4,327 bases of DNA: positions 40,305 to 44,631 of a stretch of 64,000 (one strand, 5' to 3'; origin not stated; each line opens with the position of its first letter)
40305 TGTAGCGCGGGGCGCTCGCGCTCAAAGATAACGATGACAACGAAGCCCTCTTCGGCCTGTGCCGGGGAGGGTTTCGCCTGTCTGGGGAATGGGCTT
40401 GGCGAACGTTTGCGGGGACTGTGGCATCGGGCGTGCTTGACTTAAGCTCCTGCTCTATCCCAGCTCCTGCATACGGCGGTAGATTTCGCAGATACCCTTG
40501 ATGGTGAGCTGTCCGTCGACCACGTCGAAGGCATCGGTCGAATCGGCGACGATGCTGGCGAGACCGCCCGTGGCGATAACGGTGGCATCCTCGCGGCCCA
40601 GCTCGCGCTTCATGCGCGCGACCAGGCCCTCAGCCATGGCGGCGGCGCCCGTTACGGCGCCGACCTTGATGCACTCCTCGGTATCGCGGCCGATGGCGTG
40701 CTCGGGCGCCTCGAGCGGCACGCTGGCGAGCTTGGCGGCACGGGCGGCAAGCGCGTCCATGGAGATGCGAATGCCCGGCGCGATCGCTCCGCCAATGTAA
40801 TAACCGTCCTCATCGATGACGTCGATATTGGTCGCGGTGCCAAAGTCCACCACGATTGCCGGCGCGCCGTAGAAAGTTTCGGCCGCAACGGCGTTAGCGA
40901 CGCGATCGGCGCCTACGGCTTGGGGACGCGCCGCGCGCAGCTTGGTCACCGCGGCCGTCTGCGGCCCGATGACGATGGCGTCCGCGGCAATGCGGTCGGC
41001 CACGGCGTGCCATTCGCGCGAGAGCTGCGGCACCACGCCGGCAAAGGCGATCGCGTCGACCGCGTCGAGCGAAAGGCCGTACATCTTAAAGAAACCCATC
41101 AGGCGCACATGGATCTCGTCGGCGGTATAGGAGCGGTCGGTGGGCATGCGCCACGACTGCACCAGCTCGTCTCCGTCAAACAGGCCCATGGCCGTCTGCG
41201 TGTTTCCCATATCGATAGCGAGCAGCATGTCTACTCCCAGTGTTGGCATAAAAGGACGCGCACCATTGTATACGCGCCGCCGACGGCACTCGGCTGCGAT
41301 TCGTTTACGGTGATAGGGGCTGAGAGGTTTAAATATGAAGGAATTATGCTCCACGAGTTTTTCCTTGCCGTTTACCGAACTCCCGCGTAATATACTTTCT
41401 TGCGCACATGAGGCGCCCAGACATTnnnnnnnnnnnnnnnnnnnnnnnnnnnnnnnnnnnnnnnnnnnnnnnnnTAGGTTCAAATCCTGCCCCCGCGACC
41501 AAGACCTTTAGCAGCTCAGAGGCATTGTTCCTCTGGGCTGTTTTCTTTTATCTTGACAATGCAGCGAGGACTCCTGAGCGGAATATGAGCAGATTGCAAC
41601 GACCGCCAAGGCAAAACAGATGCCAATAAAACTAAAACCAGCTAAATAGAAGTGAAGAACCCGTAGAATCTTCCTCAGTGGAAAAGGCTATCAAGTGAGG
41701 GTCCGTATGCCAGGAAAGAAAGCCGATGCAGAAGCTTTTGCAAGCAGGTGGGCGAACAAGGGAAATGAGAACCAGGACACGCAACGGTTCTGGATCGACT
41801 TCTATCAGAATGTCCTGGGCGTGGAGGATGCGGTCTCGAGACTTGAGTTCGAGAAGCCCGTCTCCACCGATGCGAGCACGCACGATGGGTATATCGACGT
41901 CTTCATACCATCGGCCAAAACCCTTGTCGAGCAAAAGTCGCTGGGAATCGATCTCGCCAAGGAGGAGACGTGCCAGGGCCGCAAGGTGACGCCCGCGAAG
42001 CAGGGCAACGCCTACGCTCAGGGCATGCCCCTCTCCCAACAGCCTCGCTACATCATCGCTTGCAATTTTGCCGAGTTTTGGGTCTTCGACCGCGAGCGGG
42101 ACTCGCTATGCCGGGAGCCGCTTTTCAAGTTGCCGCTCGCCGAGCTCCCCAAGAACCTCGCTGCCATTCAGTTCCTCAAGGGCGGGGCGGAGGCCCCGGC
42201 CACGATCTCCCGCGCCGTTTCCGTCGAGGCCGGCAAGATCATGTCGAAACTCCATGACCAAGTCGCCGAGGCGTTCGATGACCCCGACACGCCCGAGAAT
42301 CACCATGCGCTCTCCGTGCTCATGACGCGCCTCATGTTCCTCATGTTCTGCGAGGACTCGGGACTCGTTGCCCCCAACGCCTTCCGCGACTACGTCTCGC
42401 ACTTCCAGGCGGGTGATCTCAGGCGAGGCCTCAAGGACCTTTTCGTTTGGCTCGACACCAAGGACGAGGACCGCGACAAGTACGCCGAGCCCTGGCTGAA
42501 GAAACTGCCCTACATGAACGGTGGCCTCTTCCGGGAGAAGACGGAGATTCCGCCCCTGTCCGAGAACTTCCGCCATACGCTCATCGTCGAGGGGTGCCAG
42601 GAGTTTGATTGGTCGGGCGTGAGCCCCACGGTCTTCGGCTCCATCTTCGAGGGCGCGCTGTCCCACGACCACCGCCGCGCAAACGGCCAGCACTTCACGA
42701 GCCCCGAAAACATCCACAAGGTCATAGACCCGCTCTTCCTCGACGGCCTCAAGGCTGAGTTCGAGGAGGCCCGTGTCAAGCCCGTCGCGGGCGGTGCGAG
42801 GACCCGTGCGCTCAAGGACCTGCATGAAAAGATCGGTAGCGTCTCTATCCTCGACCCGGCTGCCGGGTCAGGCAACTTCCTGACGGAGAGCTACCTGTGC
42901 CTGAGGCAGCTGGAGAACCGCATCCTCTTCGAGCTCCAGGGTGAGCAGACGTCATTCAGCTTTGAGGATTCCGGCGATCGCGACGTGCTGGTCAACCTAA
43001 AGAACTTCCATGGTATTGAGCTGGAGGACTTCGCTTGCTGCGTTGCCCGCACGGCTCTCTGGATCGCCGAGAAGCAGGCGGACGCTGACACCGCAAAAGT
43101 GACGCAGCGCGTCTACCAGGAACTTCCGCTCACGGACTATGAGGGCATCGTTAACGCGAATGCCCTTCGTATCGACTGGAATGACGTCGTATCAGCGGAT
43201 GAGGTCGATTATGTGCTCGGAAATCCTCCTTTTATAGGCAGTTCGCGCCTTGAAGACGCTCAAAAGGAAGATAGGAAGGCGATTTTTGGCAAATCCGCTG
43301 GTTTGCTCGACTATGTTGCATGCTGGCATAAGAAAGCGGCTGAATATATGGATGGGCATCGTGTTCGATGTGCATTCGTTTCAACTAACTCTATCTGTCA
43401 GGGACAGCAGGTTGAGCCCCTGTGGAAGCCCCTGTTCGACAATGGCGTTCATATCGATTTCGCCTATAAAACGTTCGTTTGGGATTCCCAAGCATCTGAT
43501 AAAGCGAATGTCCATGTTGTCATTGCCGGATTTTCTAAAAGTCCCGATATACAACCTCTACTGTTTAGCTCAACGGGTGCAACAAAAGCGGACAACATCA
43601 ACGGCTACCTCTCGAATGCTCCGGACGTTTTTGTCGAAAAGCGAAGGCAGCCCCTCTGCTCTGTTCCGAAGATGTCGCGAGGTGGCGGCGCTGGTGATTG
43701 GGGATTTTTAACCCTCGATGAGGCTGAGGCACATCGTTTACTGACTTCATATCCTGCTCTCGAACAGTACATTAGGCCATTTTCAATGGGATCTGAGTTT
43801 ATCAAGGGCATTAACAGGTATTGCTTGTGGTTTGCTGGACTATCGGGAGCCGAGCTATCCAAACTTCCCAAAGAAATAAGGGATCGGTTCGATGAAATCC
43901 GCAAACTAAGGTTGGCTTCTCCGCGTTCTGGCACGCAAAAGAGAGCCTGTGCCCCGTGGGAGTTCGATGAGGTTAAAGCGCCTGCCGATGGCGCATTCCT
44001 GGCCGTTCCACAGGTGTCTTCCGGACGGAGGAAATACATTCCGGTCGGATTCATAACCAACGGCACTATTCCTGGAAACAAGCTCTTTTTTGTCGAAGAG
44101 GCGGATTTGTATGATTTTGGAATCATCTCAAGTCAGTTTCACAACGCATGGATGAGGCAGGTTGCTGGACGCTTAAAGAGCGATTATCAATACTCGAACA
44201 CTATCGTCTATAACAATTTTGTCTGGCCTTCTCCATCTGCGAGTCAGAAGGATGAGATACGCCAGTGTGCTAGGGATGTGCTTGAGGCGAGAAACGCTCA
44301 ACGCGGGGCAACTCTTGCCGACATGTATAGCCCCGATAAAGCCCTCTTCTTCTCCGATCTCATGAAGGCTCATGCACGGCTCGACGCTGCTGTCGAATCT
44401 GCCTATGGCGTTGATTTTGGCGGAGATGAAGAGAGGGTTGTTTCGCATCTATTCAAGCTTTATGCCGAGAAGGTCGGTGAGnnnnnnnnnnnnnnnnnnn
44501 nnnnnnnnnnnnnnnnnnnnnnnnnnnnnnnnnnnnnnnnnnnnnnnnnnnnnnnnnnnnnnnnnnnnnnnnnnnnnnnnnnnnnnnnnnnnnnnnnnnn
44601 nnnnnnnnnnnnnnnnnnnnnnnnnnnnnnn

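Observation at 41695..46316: MmeI-family type IIL RM enzyme translationally coupled to an EcsC-family protein and Mrr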

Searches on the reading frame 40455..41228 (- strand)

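Call 96: search_protein_families(library=pfam, proteins=[window:40455-41228:-], max_evalue=0.001)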
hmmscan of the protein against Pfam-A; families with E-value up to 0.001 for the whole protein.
window:40455-41228:- (257 aa): 1 family
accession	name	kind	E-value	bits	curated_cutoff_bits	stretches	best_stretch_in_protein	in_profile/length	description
PF03309.20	Pan_kinase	-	1.5e-59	201.7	24.7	1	2-205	1-205/205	Type III pantothenate kinase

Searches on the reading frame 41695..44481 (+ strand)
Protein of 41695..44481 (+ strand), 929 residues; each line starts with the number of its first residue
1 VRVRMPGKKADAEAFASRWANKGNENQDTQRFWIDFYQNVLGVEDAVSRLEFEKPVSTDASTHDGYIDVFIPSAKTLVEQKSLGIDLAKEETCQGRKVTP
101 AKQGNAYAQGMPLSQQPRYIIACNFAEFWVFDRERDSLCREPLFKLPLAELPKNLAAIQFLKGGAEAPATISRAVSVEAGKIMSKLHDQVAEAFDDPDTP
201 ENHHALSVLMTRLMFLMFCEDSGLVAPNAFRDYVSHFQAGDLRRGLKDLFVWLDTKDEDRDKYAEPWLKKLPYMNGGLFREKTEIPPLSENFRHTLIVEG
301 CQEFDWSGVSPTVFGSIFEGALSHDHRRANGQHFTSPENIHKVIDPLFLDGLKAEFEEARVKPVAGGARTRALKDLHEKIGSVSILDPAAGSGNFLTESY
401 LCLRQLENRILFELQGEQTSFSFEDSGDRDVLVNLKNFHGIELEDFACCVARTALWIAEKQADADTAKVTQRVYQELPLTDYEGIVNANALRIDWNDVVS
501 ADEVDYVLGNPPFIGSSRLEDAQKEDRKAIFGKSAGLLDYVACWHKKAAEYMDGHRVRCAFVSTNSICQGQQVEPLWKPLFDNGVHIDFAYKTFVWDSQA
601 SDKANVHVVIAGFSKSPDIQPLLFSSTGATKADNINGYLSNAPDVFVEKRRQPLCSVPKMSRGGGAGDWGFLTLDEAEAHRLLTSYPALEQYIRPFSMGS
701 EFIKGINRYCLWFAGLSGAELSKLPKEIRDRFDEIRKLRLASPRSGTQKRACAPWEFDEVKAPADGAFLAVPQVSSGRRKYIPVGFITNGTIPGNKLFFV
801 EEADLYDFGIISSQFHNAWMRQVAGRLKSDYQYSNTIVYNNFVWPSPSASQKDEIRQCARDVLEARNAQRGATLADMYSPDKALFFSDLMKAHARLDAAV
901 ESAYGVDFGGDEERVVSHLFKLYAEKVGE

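Call 11: search_protein_families(library=pfam, proteins=[window:41695-44481:+], max_evalue=0.1)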
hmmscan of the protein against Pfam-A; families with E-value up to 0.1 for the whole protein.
window:41695-44481:+ (929 aa): 8 families
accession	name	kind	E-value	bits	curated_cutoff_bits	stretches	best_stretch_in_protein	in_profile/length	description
PF20473.4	MmeI_Mtase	-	2.5e-84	283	27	1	369-622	7-256/259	MmeI, DNA-methyltransferase domain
PF20466.3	MmeI_TRD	-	1.8e-65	220.6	27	1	642-846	2-206/207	MmeI, target recognition domain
PF20464.3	MmeI_N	-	4.1e-32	112.4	27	1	11-190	2-178/181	MmeI, N-terminal domain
PF20465.4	MmeI_hel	-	2.7e-14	54.1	27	1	204-279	1-75/75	MmeI, helicase spacer domain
PF20467.3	MmeI_C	-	1.3e-13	51.4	27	1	850-925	4-77/83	MmeI, C-terminal domain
PF07669.17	Eco57I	-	6.8e-07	30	25.3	1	436-571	1-141/171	Eco57I restriction-modification methylase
PF02384.22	N6_Mtase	-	0.0017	18.2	20.4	1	331-525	26-146/311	N-6 DNA Methylase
PF05175.20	MTS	-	0.093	12.8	23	0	425-517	17-112/170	Methyltransferase small domain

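Call 12: search_protein_families(library=ncbifam, proteins=[window:41695-44481:+], max_evalue=0.1)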
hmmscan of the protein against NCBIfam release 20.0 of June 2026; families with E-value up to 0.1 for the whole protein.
window:41695-44481:+ (929 aa): 4 families
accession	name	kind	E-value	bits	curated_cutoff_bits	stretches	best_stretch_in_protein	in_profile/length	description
NF033455.1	BREX_6_MTaseX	exception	9.4e-07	26.7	900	1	371-465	318-406/1319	BREX-6 system adenine-specific DNA-methyltransferase PglX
NF047738.1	antiphage_MADS2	equivalog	7.8e-05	21.1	720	1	384-522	334-461/654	methylation-associated defense system DNA methyltransferase MAD2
TIGR03534.1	RF_mod_PrmC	equivalog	0.003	17.1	199.1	1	487-546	139-204/253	peptide chain release factor N(5)-glutamine methyltransferase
NF033452.1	BREX_1_MTaseX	exception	0.0039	15.1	500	1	377-469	309-389/1210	BREX-1 system adenine-specific DNA-methyltransferase PglX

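Call 13: search_protein_families(library=padloc, proteins=[window:41695-44481:+], max_evalue=0.1)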
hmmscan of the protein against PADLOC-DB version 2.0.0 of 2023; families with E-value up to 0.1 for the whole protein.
window:41695-44481:+ (929 aa): 30 families (the best 25 are shown)
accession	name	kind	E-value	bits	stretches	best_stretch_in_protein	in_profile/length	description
PDLC03598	REase_MTase_IIG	-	0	1023.4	1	7-927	7-908/912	Type IIG restriction enzyme-methyltransferase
PDLC03599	REase_MTase_IIG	-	8.3e-86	286.7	2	13-708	9-681/959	Type IIG restriction enzyme-methyltransferase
PDLC03627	REase_MTase_IIG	-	3.5e-78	261.5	2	11-496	3-515/1136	Type IIG restriction enzyme-methyltransferase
PDLC02643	DrmMI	-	8.6e-31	104.7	1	493-906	857-1273/1347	DrmMI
PDLC02646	DrmMI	-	6e-15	52.4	1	503-923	282-720/792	DrmMI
PDLC04134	mad2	-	1.7e-14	51.5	1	24-523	4-371/492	mads_2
PDLC02644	DrmMI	-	5.5e-13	45.7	2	502-702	380-575/988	DrmMI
PDLC03609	REase_MTase_IIG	-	5e-10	35.8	2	369-551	423-604/1066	Type IIG restriction enzyme-methyltransferase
PDLC02523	PglX|PglXI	-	1.2e-08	31.2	1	371-469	320-417/1428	PglX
PDLC03021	MTase_I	-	4.3e-06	23.8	2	384-455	187-245/491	Type I methyltransferase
PDLC02638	DrmMI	-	1.6e-05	21.2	0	198-247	276-324/935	DrmMI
PDLC02639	DrmMI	-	5.5e-05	19.6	1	504-615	583-697/803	DrmMI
PDLC03026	MTase_I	-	8.3e-05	19.9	0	295-344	104-156/487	Type I methyltransferase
PDLC03630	REase_MTase_IIG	-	0.00013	17.9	1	454-532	555-634/1100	Type IIG restriction enzyme-methyltransferase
PDLC02640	DrmMI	-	0.00016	17.5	1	706-905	699-909/1015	DrmMI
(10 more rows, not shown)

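Call 88: search_solved_structures(query=window:41707-44481:+, max_evalue=0.00001, show_alignments=1)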
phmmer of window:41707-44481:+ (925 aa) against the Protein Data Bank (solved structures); distinct sequences matched with E-value up to 0.00001: 1.
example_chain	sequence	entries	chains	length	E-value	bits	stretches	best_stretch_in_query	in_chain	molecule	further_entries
5hr4_C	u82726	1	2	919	8e-163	547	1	8-920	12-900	MmeI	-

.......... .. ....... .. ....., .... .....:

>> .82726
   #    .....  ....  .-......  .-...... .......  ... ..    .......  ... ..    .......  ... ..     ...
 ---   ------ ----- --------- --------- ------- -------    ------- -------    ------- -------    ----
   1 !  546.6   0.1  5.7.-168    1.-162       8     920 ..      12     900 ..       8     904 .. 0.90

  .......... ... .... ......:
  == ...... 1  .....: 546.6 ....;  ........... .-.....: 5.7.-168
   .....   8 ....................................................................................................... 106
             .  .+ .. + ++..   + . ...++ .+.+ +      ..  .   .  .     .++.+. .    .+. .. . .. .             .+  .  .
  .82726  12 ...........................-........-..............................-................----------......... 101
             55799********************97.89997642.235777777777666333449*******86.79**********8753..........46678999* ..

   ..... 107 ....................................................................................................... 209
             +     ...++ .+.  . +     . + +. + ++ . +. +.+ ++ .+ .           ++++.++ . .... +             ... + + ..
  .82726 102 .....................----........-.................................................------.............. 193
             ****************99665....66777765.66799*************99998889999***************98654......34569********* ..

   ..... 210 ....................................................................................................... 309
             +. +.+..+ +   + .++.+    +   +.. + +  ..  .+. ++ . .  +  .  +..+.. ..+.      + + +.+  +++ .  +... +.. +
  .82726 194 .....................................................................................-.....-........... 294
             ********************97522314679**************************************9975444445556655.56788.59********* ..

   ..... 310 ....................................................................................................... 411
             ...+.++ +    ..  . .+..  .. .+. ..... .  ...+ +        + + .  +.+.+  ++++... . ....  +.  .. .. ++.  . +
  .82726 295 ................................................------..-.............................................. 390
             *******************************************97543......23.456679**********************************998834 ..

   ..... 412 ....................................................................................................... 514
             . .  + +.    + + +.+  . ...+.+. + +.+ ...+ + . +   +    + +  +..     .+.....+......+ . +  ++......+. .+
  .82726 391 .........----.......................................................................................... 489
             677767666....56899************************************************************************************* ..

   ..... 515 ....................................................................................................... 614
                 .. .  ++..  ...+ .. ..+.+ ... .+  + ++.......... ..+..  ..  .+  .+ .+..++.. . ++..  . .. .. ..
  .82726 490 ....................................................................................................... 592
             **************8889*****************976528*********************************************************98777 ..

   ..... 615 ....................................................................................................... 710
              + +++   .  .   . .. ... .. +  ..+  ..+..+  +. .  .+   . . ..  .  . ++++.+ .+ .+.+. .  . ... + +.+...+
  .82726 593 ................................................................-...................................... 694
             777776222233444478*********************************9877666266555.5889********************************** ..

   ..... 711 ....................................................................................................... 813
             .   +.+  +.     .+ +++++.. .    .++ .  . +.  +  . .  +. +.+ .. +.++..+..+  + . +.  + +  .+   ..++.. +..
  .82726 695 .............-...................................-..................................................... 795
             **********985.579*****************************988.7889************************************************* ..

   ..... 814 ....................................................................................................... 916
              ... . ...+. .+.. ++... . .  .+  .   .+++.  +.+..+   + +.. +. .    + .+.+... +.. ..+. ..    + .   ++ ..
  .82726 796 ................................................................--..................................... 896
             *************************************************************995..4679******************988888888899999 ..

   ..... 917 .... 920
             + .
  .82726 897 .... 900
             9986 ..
